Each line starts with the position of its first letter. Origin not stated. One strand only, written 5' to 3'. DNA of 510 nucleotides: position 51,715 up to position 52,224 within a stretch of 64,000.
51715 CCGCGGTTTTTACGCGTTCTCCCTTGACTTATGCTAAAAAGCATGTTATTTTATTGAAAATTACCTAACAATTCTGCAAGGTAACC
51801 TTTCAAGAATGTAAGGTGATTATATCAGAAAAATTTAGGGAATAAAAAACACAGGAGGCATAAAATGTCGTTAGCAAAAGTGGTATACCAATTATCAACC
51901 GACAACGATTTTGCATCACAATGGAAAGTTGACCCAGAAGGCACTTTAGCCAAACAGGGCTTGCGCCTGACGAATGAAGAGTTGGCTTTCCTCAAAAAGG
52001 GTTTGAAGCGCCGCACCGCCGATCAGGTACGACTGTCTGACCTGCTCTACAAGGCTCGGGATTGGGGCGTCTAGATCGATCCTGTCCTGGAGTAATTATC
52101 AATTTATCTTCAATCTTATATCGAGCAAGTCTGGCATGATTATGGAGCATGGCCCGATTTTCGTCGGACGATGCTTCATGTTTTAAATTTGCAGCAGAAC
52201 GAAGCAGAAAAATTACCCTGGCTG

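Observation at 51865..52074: Small ORF with a RiPP-leader-like N-terminus and a Trp-containing C-terminal tail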

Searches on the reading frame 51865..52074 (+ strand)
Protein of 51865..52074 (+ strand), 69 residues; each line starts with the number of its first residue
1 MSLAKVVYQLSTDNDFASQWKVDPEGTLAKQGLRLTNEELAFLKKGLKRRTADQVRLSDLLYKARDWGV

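Call 3: search_protein_families(library=ncbifam, proteins=[window:51865-52071:+], max_evalue=1)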
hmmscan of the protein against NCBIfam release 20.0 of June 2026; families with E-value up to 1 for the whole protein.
window:51865-52071:+ (69 aa): 4 families
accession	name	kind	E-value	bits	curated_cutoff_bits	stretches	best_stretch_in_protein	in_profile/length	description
NF038399.1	NH_RiPP_Os17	domain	1.4e-08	34.7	40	1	3-54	3-53/63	Os1348 family NHLP clan protein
TIGR04509.1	mod_pep_NH_fam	subfamily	0.029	14.4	34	1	5-36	9-38/87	NHLP-related RiPP peptide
NF038175.1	IniB_NTERM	domain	0.035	14.1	40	1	10-33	9-32/49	IniB N-terminal domain-containing protein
NF007073.0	PRK09522.1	equivalog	0.078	11.9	738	1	6-64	153-210/531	bifunctional anthranilate synthase glutamate amidotransferase component TrpG/anthranilate phosphoribosyltransferase TrpD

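Call 4: search_protein_families(library=pfam, proteins=[window:51865-52071:+], max_evalue=1)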
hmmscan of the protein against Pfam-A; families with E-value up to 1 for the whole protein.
window:51865-52071:+ (69 aa): 2 families
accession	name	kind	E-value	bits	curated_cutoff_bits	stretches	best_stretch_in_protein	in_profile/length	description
PF14407.11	Frankia_peptide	-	0.0031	18.2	48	1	9-45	8-44/63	Ribosomally synthesized peptide prototyped by Frankia Franean1_4349.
PF24778.1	Ig-CFAP74_3rd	-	0.28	11.6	27.6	1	11-57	57-103/113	CFAP74 third Ig-like domain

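Call 5: find_homologous_proteins(query=window:51865-52071:+, max_evalue=0.01)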
Query window:51865-52071:+ (69 aa): 20 proteins with E <= 0.01 among 20 candidates.
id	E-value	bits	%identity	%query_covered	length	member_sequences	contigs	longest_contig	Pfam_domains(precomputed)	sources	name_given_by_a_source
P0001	1.2e-37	144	100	100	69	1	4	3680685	-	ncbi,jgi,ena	jgi:hypothetical protein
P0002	6.0e-37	141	97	100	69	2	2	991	-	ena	-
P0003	3.6e-29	117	85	97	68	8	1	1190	-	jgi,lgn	-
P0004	4.9e-29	116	82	99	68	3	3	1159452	-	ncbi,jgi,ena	jgi:hypothetical protein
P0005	1.4e-28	115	82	99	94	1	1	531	-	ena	-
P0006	8.0e-28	113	78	99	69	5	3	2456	-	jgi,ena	jgi:hypothetical protein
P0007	2.6e-27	111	78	99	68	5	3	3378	-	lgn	-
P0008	2.1e-26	108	78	97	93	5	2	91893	-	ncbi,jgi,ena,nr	ncbi:MAG: hypothetical protein B6D39_03865 [Anaerolineae bacterium UTCFX2]|jgi:hypothetical protein|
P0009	2.9e-25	105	78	97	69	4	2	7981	-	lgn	-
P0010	7.2e-25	103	75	99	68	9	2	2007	-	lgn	-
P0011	2.5e-23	98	73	97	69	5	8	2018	-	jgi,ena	jgi:hypothetical protein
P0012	4.2e-23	98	73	97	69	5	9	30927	-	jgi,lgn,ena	-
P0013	9.5e-23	97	71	97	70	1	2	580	-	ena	-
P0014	1.2e-22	96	71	97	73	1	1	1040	-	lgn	-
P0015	2.6e-22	95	70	97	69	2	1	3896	-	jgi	jgi:hypothetical protein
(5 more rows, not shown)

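Call 8: find_encoding_contigs(protein=P0004, flank=8000, max_places=3)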
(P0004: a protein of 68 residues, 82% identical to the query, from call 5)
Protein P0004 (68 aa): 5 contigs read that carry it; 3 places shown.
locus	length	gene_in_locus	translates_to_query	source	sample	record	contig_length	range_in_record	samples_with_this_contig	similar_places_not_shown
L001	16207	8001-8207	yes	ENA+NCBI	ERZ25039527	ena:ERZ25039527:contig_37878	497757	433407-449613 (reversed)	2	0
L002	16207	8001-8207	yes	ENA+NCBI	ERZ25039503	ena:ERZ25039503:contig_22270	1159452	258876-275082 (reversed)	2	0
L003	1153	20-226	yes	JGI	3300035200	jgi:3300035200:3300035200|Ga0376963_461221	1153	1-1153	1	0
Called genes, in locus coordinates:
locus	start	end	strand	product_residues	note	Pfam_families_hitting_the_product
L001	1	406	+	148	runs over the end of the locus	PF03209:PUCC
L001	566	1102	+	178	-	PF03209:PUCC, PF07690:MFS_1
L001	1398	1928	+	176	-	PF19928:DUF6391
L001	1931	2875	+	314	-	PF06144:DNA_pol3_delta, PF21694:DNA_pol3_delta_C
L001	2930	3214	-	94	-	-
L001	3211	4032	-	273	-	PF01580:FtsK_SpoIIIE (weak)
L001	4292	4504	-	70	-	-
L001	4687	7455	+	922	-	PF02091:tRNA-synt_2e, PF02092:tRNA_synt_2f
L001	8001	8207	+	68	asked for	-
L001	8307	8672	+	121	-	-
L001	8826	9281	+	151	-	-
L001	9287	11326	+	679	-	PF13180:PDZ_2 (faint), PF01590:GAF (weak), PF00989:PAS, PF08448:PAS_4 (weak), PF13188:PAS_8, PF13426:PAS_9 (faint)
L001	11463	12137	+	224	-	PF00512:HisKA, PF02518:HATPase_c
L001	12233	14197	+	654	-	PF01807:Zn_ribbon_DnaG, PF08275:DNAG_N, PF01751:Toprim, PF13155:Toprim_2, PF13662:Toprim_4, PF10410:DnaB_bind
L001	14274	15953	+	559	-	PF00140:Sigma70_r1_2, PF04542:Sigma70_r2, PF04539:Sigma70_r3, PF04545:Sigma70_r4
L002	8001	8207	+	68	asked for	-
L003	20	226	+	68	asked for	-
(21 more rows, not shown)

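Call 9: find_encoding_contigs(protein=P0008, flank=8000, max_places=3)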
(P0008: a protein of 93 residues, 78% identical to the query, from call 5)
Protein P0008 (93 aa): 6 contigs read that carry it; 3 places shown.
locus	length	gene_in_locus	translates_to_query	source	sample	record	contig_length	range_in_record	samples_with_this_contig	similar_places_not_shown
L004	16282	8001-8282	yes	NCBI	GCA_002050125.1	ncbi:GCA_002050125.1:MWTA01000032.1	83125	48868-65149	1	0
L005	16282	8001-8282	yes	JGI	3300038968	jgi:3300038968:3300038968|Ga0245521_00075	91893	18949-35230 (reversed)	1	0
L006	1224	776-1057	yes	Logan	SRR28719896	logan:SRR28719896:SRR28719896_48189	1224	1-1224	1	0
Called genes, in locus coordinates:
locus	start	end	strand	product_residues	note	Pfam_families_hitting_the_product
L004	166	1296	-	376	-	PF13480:Acetyltransf_6 (faint), PF13508:Acetyltransf_7 (faint), PF00583:Acetyltransf_1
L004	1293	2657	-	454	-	PF07690:MFS_1, PF13347:MFS_2, PF07690:MFS_1 (weak)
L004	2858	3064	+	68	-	PF09723:Zn_ribbon_8, PF13248:Zn_ribbon_3 (faint)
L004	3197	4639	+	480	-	-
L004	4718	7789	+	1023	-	PF02091:tRNA-synt_2e, PF02092:tRNA_synt_2f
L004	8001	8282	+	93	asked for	-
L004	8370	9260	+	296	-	PF00348:polyprenyl_synt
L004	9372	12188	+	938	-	PF00989:PAS, PF08448:PAS_4, PF13188:PAS_8 (weak), PF13426:PAS_9, PF08447:PAS_3, PF00512:HisKA, PF02518:HATPase_c, PF13581:HATPase_c_2 (weak)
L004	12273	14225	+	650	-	PF01807:Zn_ribbon_DnaG, PF08275:DNAG_N, PF13662:Toprim_4, PF01751:Toprim, PF13155:Toprim_2, PF10410:DnaB_bind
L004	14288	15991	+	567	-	PF00140:Sigma70_r1_2, PF04542:Sigma70_r2, PF04539:Sigma70_r3, PF04545:Sigma70_r4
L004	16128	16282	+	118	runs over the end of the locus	PF00507:Oxidored_q4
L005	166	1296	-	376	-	PF13480:Acetyltransf_6 (faint), PF13508:Acetyltransf_7 (faint), PF00583:Acetyltransf_1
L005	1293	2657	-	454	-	PF07690:MFS_1, PF13347:MFS_2, PF07690:MFS_1 (weak)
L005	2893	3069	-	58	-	-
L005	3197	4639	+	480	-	-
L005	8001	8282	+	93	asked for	-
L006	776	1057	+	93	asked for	-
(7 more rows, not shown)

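Call 35: find_homologous_proteins(query=A3, max_evalue=1)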
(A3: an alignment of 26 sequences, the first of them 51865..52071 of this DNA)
Query A3 (26 sequences) (69 aa, profile of the alignment): 431 proteins with E <= 1 among 1162 candidates; the best 120 are listed.
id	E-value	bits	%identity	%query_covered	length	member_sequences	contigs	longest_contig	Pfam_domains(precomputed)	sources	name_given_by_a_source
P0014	1.5e-33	132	71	97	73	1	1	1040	-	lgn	-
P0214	4.4e-33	131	75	99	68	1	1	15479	-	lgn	-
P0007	4.7e-33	131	78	99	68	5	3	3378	-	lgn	-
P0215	5.2e-33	130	68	97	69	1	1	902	-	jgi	jgi:hypothetical protein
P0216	5.5e-33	130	76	97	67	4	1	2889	-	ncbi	-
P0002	6.6e-33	130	97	100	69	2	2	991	-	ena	-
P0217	6.8e-33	130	71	97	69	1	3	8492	-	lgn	-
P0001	8.3e-33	130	100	100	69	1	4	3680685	-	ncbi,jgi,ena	jgi:hypothetical protein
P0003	1.2e-32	129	85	97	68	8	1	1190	-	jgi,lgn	-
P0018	1.3e-32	129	70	97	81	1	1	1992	-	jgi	jgi:hypothetical protein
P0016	2.0e-32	129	72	97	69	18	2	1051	-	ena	-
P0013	2.2e-32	128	71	97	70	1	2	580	-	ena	-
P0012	3.0e-32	128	73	97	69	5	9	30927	-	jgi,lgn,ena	-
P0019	4.0e-32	128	70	97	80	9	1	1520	-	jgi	jgi:hypothetical protein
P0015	4.1e-32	128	70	97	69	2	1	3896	-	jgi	jgi:hypothetical protein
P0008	1.1e-31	126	78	97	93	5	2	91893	-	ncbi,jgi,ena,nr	ncbi:MAG: hypothetical protein B6D39_03865 [Anaerolineae bacterium UTCFX2]|jgi:hypothetical protein|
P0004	2.8e-31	125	82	99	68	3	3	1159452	-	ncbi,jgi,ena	jgi:hypothetical protein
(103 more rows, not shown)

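Call 56: predict_structure(alignment_id=A1)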
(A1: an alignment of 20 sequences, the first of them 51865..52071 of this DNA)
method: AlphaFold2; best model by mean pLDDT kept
length: 69 residues; sequences in the alignment: 20
mean_pLDDT: 72.6   pTM: 0.53
mean pLDDT of the five models: 72.6, 71.7, 70.6, 69.8, 68.7
residues with pLDDT >= 90: 0; 70-90: 43; 50-70: 19; < 50: 7
segments of 3 or more residues with pLDDT < 50: 49-53
pLDDT, mean of each block of 10 residues (from residue 1): 76 83 85 82 68 55 57
secondary structure, 60 per line:
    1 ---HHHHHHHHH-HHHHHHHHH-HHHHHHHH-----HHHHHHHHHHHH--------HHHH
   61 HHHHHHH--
elements in order: H4-12 H14-22 H24-31 H37-48 H57-67

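Call 62: search_protein_families(library=ncbifam, alignment_id=A3, max_evalue=0.01)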
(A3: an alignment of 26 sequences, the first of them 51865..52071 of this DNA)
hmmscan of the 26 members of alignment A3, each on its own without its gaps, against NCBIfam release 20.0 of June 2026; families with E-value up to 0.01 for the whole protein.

A. member 1, window:51865-52071:+ (69 aa): 1 family
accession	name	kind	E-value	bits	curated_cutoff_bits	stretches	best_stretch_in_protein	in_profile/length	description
NF038399.1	NH_RiPP_Os17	domain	1.4e-08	34.7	40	1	3-54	3-53/63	Os1348 family NHLP clan protein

B. families by the number of members that match (of 26 scanned): 5 families
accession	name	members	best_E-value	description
NF038399.1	NH_RiPP_Os17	26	2.7e-10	Os1348 family NHLP clan protein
TIGR04509.1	mod_pep_NH_fam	11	1.5e-05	NHLP-related RiPP peptide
NF038175.1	IniB_NTERM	4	0.0046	IniB N-terminal domain-containing protein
TIGR03793.1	leader_NHLP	3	0.00078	NHLP leader peptide family RiPP precursor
TIGR04517.1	rSAM_PoyD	1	0.0069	radical SAM family RiPP maturation amino acid epimerase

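Call 68: search_solved_structures(query=A3, max_evalue=10, show_alignments=2)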
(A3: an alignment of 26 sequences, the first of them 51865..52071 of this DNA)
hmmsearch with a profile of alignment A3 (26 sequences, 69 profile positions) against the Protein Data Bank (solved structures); distinct sequences matched with E-value up to 10: 6.
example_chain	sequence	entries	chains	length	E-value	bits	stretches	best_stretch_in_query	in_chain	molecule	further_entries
6lk7_A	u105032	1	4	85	1.2e-05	28.2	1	3-41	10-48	Nitrile hydratase, alpha chain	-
4hdk_A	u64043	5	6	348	0.47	13.6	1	3-35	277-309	ArsA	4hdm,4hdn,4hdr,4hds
1v29_A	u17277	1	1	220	0.49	13.5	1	1-32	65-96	nitrile hydratase a chain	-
8tb1_A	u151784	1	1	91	0.96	12.6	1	4-32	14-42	NHLP leader peptide family natural product, tumor homing peptide 1 (TH1) substrate chimera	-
8ump_A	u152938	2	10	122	1.1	12.4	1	15-41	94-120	T33-ml35-redesigned-TPR-domain-fold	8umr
8e55_A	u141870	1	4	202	6.7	9.9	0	25-52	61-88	SG135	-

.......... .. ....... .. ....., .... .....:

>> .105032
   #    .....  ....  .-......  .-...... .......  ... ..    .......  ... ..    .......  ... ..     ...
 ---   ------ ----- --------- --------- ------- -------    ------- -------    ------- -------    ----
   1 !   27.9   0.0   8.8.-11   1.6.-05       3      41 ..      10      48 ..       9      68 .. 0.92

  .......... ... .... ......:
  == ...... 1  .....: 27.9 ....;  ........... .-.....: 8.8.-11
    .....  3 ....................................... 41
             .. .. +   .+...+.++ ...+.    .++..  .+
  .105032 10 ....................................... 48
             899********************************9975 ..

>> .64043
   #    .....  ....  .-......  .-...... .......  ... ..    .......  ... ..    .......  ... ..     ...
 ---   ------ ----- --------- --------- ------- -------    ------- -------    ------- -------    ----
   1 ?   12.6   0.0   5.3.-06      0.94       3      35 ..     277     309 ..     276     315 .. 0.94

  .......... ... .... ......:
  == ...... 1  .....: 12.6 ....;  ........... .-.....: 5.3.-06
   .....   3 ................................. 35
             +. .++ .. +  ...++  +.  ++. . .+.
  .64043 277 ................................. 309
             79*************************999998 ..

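Call 82: search_dna_similar(query=window:51865-52071:+, collection=plasmids, mode=protein, max_evalue=1, max_rows=15)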
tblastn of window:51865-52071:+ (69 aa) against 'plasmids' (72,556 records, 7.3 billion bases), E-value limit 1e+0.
No match.

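Call 84: find_related_loci(query=A3, collection=metagenome_contigs, flank=6000)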
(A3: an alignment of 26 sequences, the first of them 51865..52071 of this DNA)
Query A3 (69 aa) in metagenome_contigs; peptide patterns used: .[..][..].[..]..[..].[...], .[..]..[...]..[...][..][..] (x = any residue, [..] = any of these).
425 stretches matched a pattern; 116 encode a relative of the query (tblastn E <= 1e-3); the best 80 are kept; 80 distinct loci.
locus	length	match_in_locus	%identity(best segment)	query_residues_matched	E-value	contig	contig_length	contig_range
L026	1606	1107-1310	85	1-68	2e-36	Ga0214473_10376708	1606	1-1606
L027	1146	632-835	82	1-68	2e-35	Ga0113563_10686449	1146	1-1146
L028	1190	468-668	85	1-67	3e-35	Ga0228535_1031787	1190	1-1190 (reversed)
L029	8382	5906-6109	78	1-68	1e-33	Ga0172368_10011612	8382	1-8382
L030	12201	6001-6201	78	1-67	1e-32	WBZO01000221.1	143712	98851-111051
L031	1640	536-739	76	1-68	5e-32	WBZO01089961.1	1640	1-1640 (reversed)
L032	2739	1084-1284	76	1-67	8e-31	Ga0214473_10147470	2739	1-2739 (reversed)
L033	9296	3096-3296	73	1-67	2e-29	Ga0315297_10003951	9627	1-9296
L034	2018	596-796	73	1-67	7e-30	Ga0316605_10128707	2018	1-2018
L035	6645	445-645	69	1-67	4e-28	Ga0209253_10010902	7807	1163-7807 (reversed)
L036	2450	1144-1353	64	1-68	1e-27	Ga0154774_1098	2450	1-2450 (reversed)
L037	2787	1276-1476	67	1-67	1e-27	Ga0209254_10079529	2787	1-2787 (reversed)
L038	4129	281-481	66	1-67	4e-27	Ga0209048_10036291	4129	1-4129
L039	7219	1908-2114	57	1-69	2e-23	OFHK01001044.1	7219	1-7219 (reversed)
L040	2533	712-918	57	1-69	2e-23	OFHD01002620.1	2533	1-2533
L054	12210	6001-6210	56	1-67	5e-20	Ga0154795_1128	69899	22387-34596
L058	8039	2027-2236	56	1-67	1e-19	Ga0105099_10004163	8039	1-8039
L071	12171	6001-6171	56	1-57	6e-19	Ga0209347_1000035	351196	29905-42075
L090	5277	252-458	49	1-68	8e-17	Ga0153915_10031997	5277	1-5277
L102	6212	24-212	52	1-60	6e-16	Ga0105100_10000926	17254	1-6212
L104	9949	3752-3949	50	1-68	1e-15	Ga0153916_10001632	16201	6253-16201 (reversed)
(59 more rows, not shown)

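Call 87: search_protein_families(library=pfam, proteins=[L071:10210-11193:+, L054:10067-11083:+, L039:6014-6928:+, L104:7848-8873:+, L090:4214-5275:+, L058:6102-7118:+, L102:4244-5218:+], max_evalue=0.001)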
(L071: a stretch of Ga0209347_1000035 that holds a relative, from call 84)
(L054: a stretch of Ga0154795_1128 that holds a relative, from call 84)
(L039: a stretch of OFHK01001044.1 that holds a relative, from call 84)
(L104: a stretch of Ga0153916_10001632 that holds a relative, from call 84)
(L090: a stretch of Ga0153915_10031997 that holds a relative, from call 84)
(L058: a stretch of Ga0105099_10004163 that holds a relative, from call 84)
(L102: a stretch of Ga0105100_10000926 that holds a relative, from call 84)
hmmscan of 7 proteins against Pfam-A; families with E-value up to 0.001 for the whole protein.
L071:10210-11193:+ (328 aa): 3 families
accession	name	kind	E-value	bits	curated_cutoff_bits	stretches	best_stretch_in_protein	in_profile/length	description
PF13487.12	HD_5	-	6.9e-35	120.7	27.2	1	144-309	2-170/170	HD domain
PF00072.30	Response_reg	-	6e-28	97.7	30.2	1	8-119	1-110/111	Response regulator receiver domain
PF01966.28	HD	-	5.8e-21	75.4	22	1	159-278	4-116/116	HD domain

L054:10067-11083:+ (339 aa): 3 families
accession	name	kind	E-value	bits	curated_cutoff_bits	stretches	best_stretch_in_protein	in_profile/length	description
PF13487.12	HD_5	-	1.7e-41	142.2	27.2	1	158-323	2-170/170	HD domain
PF00072.30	Response_reg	-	1.7e-27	96.2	30.2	1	22-133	1-110/111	Response regulator receiver domain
PF01966.28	HD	-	1.4e-21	77.4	22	1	172-292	3-116/116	HD domain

L039:6014-6928:+ (305 aa): 3 families
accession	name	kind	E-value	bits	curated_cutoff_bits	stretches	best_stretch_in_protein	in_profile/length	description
PF00072.30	Response_reg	-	8.1e-28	97.3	30.2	1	18-130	1-111/111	Response regulator receiver domain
PF13487.12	HD_5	-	1e-27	97.4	27.2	1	154-290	2-141/170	HD domain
PF01966.28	HD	-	6.2e-23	81.7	22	1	168-288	3-116/116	HD domain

L104:7848-8873:+ (342 aa): 3 families
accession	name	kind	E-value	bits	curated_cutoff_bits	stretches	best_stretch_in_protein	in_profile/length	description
PF13487.12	HD_5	-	1.4e-36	126.3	27.2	1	161-325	2-169/170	HD domain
PF00072.30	Response_reg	-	4.8e-27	94.8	30.2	1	25-136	1-110/111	Response regulator receiver domain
PF01966.28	HD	-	4.3e-20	72.6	22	1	175-295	3-116/116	HD domain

L090:4214-5275:+ (354 aa): 3 families
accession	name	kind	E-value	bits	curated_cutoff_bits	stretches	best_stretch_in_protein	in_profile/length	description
PF13487.12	HD_5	-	1.8e-28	99.9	27.2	1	217-352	2-140/170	HD domain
PF00072.30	Response_reg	-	6.7e-28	97.5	30.2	1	81-192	1-110/111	Response regulator receiver domain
PF01966.28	HD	-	2.7e-21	76.4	22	1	231-351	3-116/116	HD domain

L058:6102-7118:+ (339 aa): 3 families
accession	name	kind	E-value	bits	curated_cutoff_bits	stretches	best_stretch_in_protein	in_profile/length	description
PF13487.12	HD_5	-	1e-39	136.5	27.2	1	158-323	2-170/170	HD domain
PF00072.30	Response_reg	-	1.3e-28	99.8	30.2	1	22-133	1-110/111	Response regulator receiver domain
PF01966.28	HD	-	2.6e-22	79.7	22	1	172-292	3-116/116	HD domain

L102:4244-5218:+ (325 aa): 3 families
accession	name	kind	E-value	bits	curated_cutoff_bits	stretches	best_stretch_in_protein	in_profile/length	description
PF13487.12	HD_5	-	1.5e-34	119.6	27.2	1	144-309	2-170/170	HD domain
PF00072.30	Response_reg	-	2.1e-28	99.2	30.2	1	8-119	1-110/111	Response regulator receiver domain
PF01966.28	HD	-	2.1e-20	73.6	22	1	158-278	3-116/116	HD domain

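Call 91: find_encoding_contigs(protein=window:51865-52074:+, flank=1000, max_places=4)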
Protein window:51865-52074:+ (69 aa): 5 contigs read that carry it; 4 places shown.
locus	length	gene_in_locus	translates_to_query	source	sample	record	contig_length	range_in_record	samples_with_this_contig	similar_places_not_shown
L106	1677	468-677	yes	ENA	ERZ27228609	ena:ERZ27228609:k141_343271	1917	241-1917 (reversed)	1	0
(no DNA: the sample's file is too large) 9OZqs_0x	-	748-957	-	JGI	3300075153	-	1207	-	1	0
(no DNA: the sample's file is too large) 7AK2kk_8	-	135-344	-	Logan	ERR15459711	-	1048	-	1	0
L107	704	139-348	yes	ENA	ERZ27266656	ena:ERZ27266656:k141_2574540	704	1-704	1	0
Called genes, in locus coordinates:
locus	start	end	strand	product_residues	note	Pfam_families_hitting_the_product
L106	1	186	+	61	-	?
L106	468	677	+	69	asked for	-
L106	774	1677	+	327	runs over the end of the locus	PF00348:polyprenyl_synt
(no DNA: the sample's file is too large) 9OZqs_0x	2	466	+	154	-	?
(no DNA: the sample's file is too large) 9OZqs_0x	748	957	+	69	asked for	-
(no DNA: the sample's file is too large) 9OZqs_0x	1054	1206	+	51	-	?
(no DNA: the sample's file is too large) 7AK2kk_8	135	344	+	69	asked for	-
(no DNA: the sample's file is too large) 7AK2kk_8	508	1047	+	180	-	?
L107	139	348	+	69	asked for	-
